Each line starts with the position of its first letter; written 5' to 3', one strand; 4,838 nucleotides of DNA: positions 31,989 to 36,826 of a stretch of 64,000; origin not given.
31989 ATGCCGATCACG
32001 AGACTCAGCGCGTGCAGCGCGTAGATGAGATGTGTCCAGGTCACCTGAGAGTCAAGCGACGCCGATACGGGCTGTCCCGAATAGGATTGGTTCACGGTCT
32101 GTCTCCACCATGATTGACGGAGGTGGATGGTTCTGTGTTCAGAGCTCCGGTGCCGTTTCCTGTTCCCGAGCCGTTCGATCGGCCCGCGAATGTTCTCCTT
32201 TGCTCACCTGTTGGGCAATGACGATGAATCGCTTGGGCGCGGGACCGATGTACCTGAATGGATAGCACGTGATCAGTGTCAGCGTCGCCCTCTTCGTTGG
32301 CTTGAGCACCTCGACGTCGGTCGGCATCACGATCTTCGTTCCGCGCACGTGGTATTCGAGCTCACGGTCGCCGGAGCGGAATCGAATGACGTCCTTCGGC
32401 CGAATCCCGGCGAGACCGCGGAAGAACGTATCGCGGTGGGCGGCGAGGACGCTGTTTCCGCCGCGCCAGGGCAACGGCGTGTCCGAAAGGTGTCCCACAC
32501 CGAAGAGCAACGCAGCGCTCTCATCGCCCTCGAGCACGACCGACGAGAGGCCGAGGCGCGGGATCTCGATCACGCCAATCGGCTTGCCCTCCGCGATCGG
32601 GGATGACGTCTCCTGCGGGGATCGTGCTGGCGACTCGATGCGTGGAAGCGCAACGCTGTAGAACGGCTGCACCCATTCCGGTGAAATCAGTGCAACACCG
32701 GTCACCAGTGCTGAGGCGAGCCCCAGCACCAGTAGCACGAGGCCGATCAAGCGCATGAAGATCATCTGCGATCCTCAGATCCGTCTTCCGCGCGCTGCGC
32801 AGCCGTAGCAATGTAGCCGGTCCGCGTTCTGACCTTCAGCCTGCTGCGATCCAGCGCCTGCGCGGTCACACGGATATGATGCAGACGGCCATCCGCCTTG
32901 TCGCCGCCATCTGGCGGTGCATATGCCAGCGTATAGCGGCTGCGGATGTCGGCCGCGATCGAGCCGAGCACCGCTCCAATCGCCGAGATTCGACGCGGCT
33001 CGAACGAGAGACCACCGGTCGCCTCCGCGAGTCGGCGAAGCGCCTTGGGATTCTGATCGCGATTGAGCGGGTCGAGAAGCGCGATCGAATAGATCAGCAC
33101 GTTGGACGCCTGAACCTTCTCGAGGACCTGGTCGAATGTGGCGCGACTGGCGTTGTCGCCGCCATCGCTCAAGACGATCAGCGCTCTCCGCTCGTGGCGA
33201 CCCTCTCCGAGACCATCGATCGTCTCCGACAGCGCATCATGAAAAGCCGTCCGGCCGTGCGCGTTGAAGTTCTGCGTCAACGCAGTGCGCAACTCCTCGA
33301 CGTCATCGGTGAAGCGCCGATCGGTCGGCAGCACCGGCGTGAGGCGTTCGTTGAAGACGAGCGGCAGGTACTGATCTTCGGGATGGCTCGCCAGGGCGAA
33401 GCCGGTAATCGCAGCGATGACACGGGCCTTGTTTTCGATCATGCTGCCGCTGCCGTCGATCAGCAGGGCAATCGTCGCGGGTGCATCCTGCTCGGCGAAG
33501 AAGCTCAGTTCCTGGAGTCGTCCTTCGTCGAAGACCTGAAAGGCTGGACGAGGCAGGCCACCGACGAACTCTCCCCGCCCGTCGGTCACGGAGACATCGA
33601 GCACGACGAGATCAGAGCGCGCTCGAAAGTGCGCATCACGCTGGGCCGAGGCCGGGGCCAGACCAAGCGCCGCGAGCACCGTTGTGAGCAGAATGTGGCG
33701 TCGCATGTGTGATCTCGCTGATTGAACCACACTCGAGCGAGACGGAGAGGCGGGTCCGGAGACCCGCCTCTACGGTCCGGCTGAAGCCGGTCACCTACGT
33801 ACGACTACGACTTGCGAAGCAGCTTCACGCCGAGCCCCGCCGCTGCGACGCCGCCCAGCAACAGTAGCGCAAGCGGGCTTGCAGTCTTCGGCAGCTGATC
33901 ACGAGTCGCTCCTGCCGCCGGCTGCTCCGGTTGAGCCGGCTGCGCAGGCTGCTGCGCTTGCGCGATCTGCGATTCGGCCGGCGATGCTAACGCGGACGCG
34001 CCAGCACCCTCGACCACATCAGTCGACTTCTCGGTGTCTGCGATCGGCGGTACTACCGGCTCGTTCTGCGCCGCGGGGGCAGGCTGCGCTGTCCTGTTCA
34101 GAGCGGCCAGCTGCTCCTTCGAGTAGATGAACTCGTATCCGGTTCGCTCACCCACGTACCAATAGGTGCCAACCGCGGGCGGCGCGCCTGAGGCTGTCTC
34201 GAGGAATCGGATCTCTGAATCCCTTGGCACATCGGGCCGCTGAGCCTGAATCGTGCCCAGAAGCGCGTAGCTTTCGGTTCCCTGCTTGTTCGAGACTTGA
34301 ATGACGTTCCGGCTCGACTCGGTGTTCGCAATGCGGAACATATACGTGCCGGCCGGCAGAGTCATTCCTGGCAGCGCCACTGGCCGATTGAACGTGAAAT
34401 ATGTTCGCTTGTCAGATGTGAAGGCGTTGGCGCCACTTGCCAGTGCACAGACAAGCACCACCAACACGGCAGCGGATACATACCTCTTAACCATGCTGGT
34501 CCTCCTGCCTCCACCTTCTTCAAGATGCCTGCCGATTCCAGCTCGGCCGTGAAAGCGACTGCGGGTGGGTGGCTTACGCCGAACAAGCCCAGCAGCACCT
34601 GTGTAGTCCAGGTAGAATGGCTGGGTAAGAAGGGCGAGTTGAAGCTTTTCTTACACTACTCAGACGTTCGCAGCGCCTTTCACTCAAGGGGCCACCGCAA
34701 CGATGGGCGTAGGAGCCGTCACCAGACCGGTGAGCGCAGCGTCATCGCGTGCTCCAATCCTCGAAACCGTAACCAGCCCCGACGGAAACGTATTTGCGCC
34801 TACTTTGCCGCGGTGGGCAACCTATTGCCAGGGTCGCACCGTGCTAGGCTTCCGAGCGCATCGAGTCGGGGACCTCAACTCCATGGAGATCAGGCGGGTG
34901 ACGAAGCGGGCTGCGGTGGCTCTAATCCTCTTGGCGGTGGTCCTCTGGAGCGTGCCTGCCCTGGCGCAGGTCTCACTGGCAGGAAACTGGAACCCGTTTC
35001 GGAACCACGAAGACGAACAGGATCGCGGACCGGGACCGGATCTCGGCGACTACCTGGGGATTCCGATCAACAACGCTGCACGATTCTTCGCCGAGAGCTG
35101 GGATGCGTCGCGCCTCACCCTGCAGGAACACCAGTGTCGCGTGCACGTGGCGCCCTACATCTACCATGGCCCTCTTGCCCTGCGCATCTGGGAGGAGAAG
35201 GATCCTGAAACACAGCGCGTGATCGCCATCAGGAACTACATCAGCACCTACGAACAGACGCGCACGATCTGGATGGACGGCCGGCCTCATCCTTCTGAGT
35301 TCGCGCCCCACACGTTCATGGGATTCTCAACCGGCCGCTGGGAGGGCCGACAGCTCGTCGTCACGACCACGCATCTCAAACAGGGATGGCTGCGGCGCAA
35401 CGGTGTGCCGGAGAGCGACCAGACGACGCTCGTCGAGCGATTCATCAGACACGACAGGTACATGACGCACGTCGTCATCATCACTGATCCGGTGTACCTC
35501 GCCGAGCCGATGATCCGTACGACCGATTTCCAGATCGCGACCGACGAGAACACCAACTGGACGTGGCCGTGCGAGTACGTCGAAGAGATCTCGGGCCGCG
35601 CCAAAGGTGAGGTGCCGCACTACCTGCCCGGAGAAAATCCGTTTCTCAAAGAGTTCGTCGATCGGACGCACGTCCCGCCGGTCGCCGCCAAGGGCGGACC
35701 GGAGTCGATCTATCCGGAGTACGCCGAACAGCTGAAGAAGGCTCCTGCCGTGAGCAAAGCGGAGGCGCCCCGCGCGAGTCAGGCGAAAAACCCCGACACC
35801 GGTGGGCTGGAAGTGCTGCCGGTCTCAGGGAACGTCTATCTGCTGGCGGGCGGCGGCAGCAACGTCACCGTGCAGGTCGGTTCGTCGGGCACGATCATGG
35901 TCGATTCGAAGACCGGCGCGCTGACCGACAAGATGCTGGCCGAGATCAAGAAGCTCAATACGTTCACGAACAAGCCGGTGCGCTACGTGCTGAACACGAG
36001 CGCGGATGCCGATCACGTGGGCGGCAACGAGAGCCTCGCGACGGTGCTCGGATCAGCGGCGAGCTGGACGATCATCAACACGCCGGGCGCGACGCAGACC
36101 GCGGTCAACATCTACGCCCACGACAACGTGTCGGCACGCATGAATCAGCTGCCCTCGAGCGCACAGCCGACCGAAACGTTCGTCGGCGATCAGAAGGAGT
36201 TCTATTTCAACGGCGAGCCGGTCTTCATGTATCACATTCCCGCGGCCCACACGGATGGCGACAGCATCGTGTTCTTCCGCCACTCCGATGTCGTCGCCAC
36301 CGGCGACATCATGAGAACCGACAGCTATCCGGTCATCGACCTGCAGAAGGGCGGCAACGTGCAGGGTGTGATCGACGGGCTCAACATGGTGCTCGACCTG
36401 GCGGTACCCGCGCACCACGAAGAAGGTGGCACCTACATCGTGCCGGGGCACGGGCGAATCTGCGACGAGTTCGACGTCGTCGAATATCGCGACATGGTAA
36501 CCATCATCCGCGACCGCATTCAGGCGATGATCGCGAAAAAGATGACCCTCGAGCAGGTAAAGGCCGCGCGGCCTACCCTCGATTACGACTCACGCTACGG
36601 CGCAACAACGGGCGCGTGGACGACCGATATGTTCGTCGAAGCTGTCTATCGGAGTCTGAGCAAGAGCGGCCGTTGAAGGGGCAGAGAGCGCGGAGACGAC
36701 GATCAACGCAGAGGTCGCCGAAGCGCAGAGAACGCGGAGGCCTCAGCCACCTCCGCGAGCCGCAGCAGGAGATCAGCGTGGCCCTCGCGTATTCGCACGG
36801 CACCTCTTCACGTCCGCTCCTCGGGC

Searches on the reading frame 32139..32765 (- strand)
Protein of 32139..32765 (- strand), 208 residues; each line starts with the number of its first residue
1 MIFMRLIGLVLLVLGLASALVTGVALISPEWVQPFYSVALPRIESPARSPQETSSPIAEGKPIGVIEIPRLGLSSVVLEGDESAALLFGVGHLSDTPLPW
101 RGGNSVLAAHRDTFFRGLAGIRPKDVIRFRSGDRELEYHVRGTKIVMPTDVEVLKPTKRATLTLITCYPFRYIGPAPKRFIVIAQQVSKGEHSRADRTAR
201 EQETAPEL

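Call 57: search_protein_families(library=pfam, proteins=[window:32139-32765:-], max_evalue=0.001)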
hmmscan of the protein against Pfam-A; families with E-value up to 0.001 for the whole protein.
window:32139-32765:- (208 aa): 1 family
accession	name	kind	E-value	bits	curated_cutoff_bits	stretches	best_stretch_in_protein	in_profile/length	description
PF04203.18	Sortase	-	3.7e-30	104.7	26.6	1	66-186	1-124/125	Sortase domain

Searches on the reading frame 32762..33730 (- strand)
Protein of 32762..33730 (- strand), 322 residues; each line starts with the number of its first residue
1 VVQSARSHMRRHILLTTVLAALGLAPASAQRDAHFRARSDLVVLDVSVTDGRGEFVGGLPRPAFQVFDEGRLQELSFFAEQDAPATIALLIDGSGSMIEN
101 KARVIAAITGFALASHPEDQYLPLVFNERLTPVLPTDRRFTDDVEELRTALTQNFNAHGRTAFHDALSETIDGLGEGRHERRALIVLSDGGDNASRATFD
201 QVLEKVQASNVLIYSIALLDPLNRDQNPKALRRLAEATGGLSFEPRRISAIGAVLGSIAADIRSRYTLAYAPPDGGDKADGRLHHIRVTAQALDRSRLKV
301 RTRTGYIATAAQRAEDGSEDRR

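Call 57: search_protein_families(library=pfam, proteins=[window:32762-33730:-], max_evalue=0.001)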
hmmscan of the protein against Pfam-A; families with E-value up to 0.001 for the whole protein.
window:32762-33730:- (322 aa): 4 families
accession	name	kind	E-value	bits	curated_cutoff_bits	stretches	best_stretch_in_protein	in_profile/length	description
PF00092.34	VWA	-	1.7e-09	38.6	23.8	1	87-244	2-161/174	von Willebrand factor type A domain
PF05762.20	VWA_CoxE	-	4.5e-07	30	26.4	1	74-224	45-193/222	VWA domain containing CoxE-like protein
PF13519.12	VWA_2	-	5.5e-07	30.6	27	1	88-190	2-106/107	von Willebrand factor type A domain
PF13768.12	VWA_3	-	3.3e-05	24.4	27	1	131-241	47-152/155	von Willebrand factor type A domain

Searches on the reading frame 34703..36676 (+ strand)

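Call 58: search_protein_families(library=pfam, proteins=[window:34703-36676:+], max_evalue=0.001)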
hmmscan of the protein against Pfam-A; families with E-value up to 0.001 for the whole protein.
window:34703-36676:+ (657 aa): 1 family
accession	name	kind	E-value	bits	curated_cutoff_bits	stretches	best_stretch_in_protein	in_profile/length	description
PF00753.33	Lactamase_B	-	4.3e-11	43.6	22.7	1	383-554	3-167/196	Metallo-beta-lactamase superfamily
